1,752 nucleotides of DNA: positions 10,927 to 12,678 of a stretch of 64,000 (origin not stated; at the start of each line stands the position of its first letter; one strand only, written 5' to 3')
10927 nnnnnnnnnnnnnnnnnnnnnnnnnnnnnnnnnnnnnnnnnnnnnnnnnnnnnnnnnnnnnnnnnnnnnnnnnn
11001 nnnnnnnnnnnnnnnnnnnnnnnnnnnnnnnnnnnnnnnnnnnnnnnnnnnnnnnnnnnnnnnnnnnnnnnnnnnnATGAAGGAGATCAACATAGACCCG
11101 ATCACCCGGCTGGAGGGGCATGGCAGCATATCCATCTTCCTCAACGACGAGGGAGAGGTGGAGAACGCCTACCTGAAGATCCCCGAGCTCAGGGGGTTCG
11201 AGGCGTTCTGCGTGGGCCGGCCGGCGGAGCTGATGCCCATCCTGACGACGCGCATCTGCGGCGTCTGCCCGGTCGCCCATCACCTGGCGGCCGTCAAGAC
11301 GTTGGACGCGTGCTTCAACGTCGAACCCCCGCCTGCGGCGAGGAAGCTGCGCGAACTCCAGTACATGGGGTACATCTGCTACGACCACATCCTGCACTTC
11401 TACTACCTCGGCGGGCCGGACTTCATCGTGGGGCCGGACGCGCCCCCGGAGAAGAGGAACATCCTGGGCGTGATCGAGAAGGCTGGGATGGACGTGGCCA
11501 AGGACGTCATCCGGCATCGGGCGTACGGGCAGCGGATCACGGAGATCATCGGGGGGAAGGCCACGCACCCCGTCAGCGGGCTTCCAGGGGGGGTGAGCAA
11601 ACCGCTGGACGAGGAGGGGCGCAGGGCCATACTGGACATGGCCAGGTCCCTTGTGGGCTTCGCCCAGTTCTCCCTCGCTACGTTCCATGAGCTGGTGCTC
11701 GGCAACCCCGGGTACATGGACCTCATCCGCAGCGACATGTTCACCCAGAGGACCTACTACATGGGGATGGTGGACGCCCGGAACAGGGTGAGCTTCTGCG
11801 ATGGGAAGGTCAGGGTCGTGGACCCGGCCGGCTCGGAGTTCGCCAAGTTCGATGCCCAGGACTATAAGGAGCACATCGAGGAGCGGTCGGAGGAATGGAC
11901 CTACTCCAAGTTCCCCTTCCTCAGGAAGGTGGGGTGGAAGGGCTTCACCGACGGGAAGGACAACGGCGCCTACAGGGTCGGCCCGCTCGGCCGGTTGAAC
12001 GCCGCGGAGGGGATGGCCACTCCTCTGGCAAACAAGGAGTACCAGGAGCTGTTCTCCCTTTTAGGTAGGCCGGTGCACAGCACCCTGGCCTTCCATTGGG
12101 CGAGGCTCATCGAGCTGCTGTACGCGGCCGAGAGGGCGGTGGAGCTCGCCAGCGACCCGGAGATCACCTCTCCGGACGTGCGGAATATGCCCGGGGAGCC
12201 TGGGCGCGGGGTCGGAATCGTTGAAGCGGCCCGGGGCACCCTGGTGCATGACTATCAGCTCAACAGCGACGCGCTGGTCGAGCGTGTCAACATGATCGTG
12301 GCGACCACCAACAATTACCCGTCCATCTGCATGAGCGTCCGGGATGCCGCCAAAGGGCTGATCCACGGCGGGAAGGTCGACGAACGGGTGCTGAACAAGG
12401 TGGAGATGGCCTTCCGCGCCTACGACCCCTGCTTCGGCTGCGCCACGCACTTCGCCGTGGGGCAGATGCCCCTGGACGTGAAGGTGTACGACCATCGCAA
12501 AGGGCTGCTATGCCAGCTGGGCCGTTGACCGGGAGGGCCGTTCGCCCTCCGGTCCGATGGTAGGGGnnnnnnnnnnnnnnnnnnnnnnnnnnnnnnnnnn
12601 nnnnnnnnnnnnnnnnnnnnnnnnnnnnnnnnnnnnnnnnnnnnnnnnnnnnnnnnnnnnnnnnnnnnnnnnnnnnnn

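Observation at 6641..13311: Mvh-type [NiFe]-hydrogenase operon fused to an NfnAB/SudAB-like module instead of Hdr: a possible new H2:NADP+/ferredoxin (bi/con)furcating complex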

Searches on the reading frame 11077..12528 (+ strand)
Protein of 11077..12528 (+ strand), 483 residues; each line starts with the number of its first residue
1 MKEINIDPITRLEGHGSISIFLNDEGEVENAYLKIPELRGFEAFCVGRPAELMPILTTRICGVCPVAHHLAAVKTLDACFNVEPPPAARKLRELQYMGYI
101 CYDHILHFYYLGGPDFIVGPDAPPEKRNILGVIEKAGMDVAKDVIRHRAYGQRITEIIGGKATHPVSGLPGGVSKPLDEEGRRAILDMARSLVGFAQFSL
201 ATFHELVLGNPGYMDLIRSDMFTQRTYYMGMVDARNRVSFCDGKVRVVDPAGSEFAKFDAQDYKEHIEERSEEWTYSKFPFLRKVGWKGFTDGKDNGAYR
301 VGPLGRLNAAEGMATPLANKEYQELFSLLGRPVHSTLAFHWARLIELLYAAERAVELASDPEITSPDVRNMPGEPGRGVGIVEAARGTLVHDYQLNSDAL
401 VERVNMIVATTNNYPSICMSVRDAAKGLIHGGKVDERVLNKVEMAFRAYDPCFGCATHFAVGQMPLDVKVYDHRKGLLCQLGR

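Call 3: search_protein_families(library=pfam, proteins=[window:11077-12528:+], max_evalue=0.01)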
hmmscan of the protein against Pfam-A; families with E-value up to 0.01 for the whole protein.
window:11077-12528:+ (483 aa): 1 family
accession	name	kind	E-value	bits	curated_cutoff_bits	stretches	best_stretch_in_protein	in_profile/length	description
PF00374.24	NiFeSe_Hases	-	5.2e-32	111.9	25.8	2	39-117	1-79/508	Nickel-dependent hydrogenase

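Call 4: search_protein_families(library=ncbifam, proteins=[window:11077-12528:+], max_evalue=0.001)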
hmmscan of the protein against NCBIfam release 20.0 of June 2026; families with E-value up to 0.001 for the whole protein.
window:11077-12528:+ (483 aa): 9 families
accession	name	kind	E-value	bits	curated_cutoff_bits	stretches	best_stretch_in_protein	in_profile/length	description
NF041785.2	VhuA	equivalog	5e-122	407.5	800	1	1-428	1-416/418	F420-non-reducing hydrogenase Vhu subunit A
NF040828.1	sulfhyd_ShyA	equivalog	3e-50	171.3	700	2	4-204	3-195/415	NAD(P)-dependent hydrogenase/sulfhydrogenase 2 subunit alpha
TIGR03295.1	frhA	equivalog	6.6e-48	163.7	392.5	2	2-195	3-184/412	coenzyme F420 hydrogenase subunit alpha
NF033181.1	NiFeSe_hydrog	equivalog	1e-43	150.1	600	2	1-121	1-120/507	nickel-dependent hydrogenase large subunit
NF045518.1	H2_NiFeSe_large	exception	2.9e-40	138.5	780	1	3-459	3-481/485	NiFeSe hydrogenase large subunit HysA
NF040832.1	sulfhyd_HydA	equivalog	7.3e-36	124.2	880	1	4-459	5-423/426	NADPH-dependent hydrogenase/sulfhydrogenase 1 subunit alpha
NF007778.0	PRK10467.1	equivalog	3e-22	78.6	969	1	2-117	3-117/567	hydrogenase 2 large subunit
NF007550.0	PRK10170.1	equivalog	6.3e-21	74.4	1101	1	4-118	19-133/597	Ni/Fe-hydrogenase large subunit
NF041786.2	VhuU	equivalog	7e-10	38.6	70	1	434-461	3-30/45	F420-non-reducing hydrogenase selenoprotein subunit VhuU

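Call 6: find_homologous_proteins(query=window:11077-12528:+, max_evalue=1e-30)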
Query window:11077-12528:+ (483 aa): 8000 proteins with E <= 1e-30 among 8000 candidates; the best 120 are listed.
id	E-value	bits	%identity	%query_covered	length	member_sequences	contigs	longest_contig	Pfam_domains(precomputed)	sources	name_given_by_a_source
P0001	0.0e+0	1122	100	100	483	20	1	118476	PF00374.25,PF27537.1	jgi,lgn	-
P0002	1.0e-287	973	84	100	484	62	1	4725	PF00374.25,PF27537.1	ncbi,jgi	-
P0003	4.5e-283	958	84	100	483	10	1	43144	PF00374.25,PF27537.1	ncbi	-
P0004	3.2e-277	938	82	100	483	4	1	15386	PF00374.25,PF27537.1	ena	-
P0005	3.8e-277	938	82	100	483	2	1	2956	PF00374.25,PF27537.1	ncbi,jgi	-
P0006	9.5e-277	937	82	100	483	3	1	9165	PF00374.25,PF27537.1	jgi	-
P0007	1.5e-275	933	82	100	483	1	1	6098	PF00374.25,PF27537.1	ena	-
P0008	7.4e-275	930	81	100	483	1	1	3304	PF00374.25,PF27537.1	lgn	-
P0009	2.0e-274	929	82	100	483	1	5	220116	PF00374.25,PF27537.1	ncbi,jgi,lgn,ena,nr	ncbi:MAG TPA: Ni/Fe hydrogenase subunit alpha [Methanomassiliicoccales archaeon]|nr:Ni/Fe hydrogenas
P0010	3.0e-274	928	80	100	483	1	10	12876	PF00374.25,PF27537.1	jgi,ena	jgi:F420-non-reducing hydrogenase large subunit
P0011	3.6e-273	925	81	100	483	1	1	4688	PF00374.25,PF27537.1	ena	-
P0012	1.1e-272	923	81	100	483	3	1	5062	PF00374.25,PF27537.1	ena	-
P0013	1.8e-271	919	80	100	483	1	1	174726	PF00374.25,PF27537.1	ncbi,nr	ncbi:MAG: F420-non-reducing hydrogenase iron-sulfur subunit A [Methanomassiliicoccales archaeon PtaU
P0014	3.8e-271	918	80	100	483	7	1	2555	PF00374.25,PF27537.1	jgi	jgi:F420-non-reducing hydrogenase large subunit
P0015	1.3e-270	916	80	100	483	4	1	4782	PF00374.25,PF27537.1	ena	-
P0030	8.0e-265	897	78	100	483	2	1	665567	PF00374.25,PF27537.1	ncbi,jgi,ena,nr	ncbi:MAG: Ni/Fe hydrogenase subunit alpha [Methanomassiliicoccus sp.]|nr:Ni/Fe hydrogenase subunit a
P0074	2.6e-254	863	76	100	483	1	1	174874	PF00374.25,PF27537.1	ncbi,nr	ncbi:MAG: Ni/Fe hydrogenase subunit alpha [Candidatus Bathyarchaeota archaeon]|nr:Ni/Fe hydrogenase 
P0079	5.3e-254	862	75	100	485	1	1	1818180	PF00374.25,PF27537.1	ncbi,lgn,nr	ncbi:MAG: Ni/Fe hydrogenase subunit alpha [Methanomassiliicoccales archaeon]|nr:MAG: Ni/Fe hydrogena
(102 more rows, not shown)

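Call 7: find_encoding_contigs(protein=P0001, flank=10000, max_places=3)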
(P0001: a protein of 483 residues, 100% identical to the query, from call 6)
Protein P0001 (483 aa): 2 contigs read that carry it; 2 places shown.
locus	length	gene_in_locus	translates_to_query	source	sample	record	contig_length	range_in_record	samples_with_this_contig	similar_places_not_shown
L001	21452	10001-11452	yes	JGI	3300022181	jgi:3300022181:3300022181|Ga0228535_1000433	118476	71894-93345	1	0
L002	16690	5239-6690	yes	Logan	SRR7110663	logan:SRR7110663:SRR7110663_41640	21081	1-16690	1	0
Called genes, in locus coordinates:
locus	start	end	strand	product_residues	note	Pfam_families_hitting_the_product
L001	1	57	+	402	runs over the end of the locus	PF00266:Aminotran_5, PF00155:Aminotran_1_2 (weak)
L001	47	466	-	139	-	-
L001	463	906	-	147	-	-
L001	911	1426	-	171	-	-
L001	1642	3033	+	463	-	PF00289:Biotin_carb_N, PF02786:CPSase_L_D2, PF02222:ATP-grasp (weak), PF07478:Dala_Dala_lig_C, PF02785:Biotin_carb_C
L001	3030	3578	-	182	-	PF02834:LigT_PEase, PF13563:2_5_RNA_ligase2, PF10469:AKAP7_NLS (weak), PF02834:LigT_PEase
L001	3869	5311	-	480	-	PF02812:ELFV_dehydrog_N, PF00208:ELFV_dehydrog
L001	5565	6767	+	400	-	PF13237:Fer4_10, PF14697:Fer4_21, PF02662:FlpD, PF12838:Fer4_7, PF14697:Fer4_21, PF00037:Fer4, PF12837:Fer4_6, PF02662:FlpD, +13 more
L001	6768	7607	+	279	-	PF10418:DHODB_Fe-S_bind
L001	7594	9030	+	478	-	PF14691:Fer4_20, PF01262:AlaDh_PNT_C (faint), PF13738:Pyr_redox_3 (faint), PF00070:Pyr_redox (faint), PF01134:GIDA (faint), PF07992:Pyr_redox_2, PF12831:FAD_oxidored (faint), PF13450:NAD_binding_8 (weak)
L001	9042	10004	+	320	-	PF01058:Oxidored_q6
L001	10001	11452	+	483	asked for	PF27537:HoxH, PF00374:NiFeSe_Hases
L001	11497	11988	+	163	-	PF01750:HycI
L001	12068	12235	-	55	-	PF12797:Fer4_2 (weak), PF12837:Fer4_6 (weak), PF13237:Fer4_10, PF14697:Fer4_21 (weak), PF00037:Fer4, PF12838:Fer4_7, PF13187:Fer4_9, PF00037:Fer4, +7 more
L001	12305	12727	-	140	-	PF00582:Usp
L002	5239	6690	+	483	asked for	PF27537:HoxH, PF00374:NiFeSe_Hases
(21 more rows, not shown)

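Call 8: find_encoding_contigs(protein=P0074, flank=10000, max_places=3)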
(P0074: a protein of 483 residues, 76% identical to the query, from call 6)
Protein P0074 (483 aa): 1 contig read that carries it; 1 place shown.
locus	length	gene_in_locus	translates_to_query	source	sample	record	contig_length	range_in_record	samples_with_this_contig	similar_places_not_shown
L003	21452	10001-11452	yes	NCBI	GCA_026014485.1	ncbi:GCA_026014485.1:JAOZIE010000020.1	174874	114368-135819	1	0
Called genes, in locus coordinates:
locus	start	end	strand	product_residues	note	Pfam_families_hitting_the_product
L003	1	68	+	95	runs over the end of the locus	-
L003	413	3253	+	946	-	PF02629:CoA_binding, PF13380:CoA_binding_2, PF13607:Succ_CoA_lig, PF19045:Ligase_CoA_2, PF13549:ATP-grasp_5, PF13302:Acetyltransf_3, PF00583:Acetyltransf_1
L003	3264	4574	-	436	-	PF00374:NiFeSe_Hases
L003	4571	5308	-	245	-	PF01058:Oxidored_q6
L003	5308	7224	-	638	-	PF12838:Fer4_7 (faint), PF17179:Fer4_22, PF00970:FAD_binding_6 (weak), PF00175:NAD_binding_1, PF10418:DHODB_Fe-S_bind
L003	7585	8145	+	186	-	PF13237:Fer4_10 (weak), PF13183:Fer4_8, PF13187:Fer4_9, PF13534:Fer4_17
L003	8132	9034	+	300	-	PF02754:CCG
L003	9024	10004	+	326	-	PF01058:Oxidored_q6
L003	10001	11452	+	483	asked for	PF27537:HoxH, PF00374:NiFeSe_Hases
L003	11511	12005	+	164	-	PF01750:HycI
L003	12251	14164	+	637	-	PF02730:AFOR_N, PF01314:AFOR_C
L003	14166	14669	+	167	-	PF13237:Fer4_10 (weak), PF13247:Fer4_11, PF14697:Fer4_21 (weak), PF12838:Fer4_7, PF25160:LdpA_Fe-S-bd, PF00037:Fer4 (weak), PF12837:Fer4_6 (weak), PF13237:Fer4_10 (weak), +4 more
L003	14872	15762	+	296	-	PF17125:Methyltr_RsmF_N, PF01728:FtsJ (weak), PF01189:Methyltr_RsmB-F, PF13847:Methyltransf_31, PF10354:BMT5-like (weak)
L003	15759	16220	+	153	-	PF03657:UPF0113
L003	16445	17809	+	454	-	PF03951:Gln-synt_N, PF00120:Gln-synt_C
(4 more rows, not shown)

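Call 9: find_encoding_contigs(protein=P0009, flank=8000, max_places=2)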
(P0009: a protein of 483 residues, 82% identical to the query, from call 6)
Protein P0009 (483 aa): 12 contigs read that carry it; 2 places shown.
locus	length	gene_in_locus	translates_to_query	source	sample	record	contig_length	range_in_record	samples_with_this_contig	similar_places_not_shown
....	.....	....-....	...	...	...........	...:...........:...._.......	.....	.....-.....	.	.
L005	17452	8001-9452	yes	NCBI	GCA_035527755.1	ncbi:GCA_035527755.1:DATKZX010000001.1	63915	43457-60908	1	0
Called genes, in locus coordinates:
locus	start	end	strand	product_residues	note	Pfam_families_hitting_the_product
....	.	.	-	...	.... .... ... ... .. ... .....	-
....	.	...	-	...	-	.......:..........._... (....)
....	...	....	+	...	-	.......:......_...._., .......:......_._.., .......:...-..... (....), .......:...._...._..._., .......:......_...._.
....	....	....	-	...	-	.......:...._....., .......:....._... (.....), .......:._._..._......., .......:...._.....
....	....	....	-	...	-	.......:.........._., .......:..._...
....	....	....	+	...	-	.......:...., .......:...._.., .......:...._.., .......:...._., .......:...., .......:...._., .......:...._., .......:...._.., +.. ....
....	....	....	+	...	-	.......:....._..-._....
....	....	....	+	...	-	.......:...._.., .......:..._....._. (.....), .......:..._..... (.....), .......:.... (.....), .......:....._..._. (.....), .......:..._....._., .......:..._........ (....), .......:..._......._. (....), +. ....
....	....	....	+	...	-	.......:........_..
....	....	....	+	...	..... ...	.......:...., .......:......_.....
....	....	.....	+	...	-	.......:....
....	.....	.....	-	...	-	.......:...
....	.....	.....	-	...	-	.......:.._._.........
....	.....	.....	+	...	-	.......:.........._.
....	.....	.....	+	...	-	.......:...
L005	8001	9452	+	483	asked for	PF27537:HoxH, PF00374:NiFeSe_Hases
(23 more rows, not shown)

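Call 10: find_encoding_contigs(protein=P0030, flank=8000, max_places=2)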
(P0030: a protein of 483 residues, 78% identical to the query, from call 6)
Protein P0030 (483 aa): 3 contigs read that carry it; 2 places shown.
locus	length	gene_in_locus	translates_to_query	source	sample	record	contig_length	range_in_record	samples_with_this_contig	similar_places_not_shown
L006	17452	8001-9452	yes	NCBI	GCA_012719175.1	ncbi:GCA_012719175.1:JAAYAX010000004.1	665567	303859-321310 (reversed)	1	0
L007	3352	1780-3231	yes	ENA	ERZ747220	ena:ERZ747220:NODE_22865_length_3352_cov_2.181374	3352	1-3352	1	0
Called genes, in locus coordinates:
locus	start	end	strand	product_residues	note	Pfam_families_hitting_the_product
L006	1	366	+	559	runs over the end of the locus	PF00801:PKD (faint), PF09136:Glucodextran_B (faint), PF17996:CE2_N (faint), PF09430:EMC7_beta-sandw (faint), PF19077:Big_13 (weak), PF13205:Big_5, PF13620:CarboxypepD_reg, PF13715:CarbopepD_reg_2, +8 more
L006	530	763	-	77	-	-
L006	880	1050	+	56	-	-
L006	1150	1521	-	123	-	PF08818:DUF1801 (weak)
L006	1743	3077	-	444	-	PF02812:ELFV_dehydrog_N, PF00208:ELFV_dehydrog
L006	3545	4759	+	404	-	PF13237:Fer4_10, PF14697:Fer4_21, PF02662:FlpD, PF12838:Fer4_7, PF13187:Fer4_9, PF14697:Fer4_21, PF00037:Fer4, PF02662:FlpD, +11 more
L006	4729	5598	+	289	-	PF10418:DHODB_Fe-S_bind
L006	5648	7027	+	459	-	PF14691:Fer4_20, PF13738:Pyr_redox_3 (faint), PF00070:Pyr_redox (faint), PF01266:DAO (weak), PF07992:Pyr_redox_2, PF13450:NAD_binding_8 (weak)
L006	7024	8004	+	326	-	PF01058:Oxidored_q6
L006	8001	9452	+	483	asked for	PF27537:HoxH, PF00374:NiFeSe_Hases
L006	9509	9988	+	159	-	PF01750:HycI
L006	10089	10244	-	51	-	-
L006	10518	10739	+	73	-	-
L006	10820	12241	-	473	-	PF07690:MFS_1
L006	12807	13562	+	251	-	PF00702:Hydrolase, PF13419:HAD_2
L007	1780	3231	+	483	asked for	PF27537:HoxH, PF00374:NiFeSe_Hases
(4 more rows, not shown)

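Call 11: find_encoding_contigs(protein=P0079, flank=8000, max_places=2)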
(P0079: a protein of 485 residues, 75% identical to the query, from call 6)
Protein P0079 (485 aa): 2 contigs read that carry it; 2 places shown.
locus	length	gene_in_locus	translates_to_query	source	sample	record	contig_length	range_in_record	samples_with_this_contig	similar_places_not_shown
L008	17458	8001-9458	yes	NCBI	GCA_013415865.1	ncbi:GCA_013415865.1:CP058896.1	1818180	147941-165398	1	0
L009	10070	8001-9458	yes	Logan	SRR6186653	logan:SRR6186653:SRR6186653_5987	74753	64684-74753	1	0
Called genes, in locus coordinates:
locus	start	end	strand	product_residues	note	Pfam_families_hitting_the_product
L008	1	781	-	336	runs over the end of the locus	PF01545:Cation_efflux, PF16916:ZT_dimer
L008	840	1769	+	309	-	PF01916:DS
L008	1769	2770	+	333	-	PF00180:Iso_dh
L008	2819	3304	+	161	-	PF01625:PMSR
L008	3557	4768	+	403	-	PF00037:Fer4 (weak), PF13237:Fer4_10, PF02662:FlpD, PF12838:Fer4_7, PF13187:Fer4_9, PF14697:Fer4_21, PF00037:Fer4, PF02662:FlpD, +13 more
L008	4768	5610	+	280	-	PF10418:DHODB_Fe-S_bind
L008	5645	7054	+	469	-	PF14691:Fer4_20, PF13738:Pyr_redox_3 (faint), PF00070:Pyr_redox (faint), PF01134:GIDA (faint), PF01262:AlaDh_PNT_C (faint), PF07992:Pyr_redox_2, PF12831:FAD_oxidored (faint), PF13450:NAD_binding_8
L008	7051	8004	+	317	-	PF01058:Oxidored_q6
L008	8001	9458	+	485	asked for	PF27537:HoxH, PF00374:NiFeSe_Hases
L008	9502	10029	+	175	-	PF01750:HycI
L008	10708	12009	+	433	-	PF00501:AMP-binding, PF14535:AMP-binding_C_2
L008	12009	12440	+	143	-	PF13291:ACT_4 (faint), PF19571:ACT_8, PF01842:ACT (weak), PF13840:ACT_7 (faint), PF22468:ACT_9 (faint), PF22629:ACT_AHAS_ss (faint), PF01842:ACT (weak)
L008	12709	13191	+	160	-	PF05763:DUF835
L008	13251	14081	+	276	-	PF01008:IF-2B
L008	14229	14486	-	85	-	PF01938:TRAM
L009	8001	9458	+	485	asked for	PF27537:HoxH, PF00374:NiFeSe_Hases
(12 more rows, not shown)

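Call 29: search_solved_structures(query=window:11077-12528:+, max_evalue=1e-10)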
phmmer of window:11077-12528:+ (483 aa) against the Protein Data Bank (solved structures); distinct sequences matched with E-value up to 1e-10: 65 (the best 60 are shown).
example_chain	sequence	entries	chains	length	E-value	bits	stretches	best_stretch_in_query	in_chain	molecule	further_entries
7t2r_D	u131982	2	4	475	8e-111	374.5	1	4-471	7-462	NiFe hydrogenase large subunit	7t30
9sfi_g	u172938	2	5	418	6.4e-108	364.9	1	2-426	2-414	Coenzyme F420-reducing hydrogenase, alpha subunit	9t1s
5odc_F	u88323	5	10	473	1.5e-104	353.8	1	3-472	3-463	Methyl-viologen reducing hydrogenase subunit A | Methyl-viologen reducing hydrogenase, subunit A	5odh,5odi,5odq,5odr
9sw2_F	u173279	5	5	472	8.4e-99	334.8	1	3-477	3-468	F420-non-reducing hydrogenase subunit A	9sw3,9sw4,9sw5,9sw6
5xf9_D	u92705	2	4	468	1.3e-98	334.2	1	3-458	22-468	NAD-reducing hydrogenase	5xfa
9r51_A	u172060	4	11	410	2e-37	132.5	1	3-182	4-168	F420-reducing [NiFe]-hydrogenase from Methanothermococcus thermolithotrophicus subunit alp | F420-reducing [NiFe]-hydrogenase from Methanothermococcus thermolit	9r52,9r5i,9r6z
5jsu_B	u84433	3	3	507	1.4e-35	126.3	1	4-460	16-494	Periplasmic [NiFeSe] hydrogenase, large subunit, selenocysteine-containing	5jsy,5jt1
5jsh_B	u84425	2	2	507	4.7e-34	121.3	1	4-460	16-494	Periplasmic [NiFeSe] hydrogenase, large subunit, selenocysteine-containing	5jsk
6rtp_B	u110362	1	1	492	1.2e-33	120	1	4-458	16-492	Periplasmic [NiFeSe] hydrogenase, large subunit, selenocysteine-containing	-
3ze6_B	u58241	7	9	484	1.6e-33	119.5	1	4-458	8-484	PERIPLASMIC [NIFESE] HYDROGENASE, LARGE SUBUNIT, SELENOCYS SELENOCYSTEINE-CONTAINING | PERIPLASMIC [NIFESE] HYDROGENASE, LARGE SUBUNIT, SELENOCYSTEINE-CONTAININ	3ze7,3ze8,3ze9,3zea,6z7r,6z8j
2wpn_B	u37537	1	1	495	1.7e-33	119.4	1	4-458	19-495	PERIPLASMIC [NIFESE] HYDROGENASE, LARGE SUBUNIT, SELENOCYSTEINE-CONTAINING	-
6qgt_A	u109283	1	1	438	5e-33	117.9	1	2-193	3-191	F420-reducing hydrogenase, subunit alpha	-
6qgr_A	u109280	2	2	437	5.2e-33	117.9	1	2-193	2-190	Coenzyme F420 hydrogenase subunit alpha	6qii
6z8m_B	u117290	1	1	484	1.1e-32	116.8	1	4-458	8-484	Periplasmic [NiFeSe] hydrogenase, large subunit, selenocysteine-containing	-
6z8o_B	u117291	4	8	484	1.1e-32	116.8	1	4-458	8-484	Periplasmic [NiFeSe] hydrogenase, large subunit, selenocysteine-containing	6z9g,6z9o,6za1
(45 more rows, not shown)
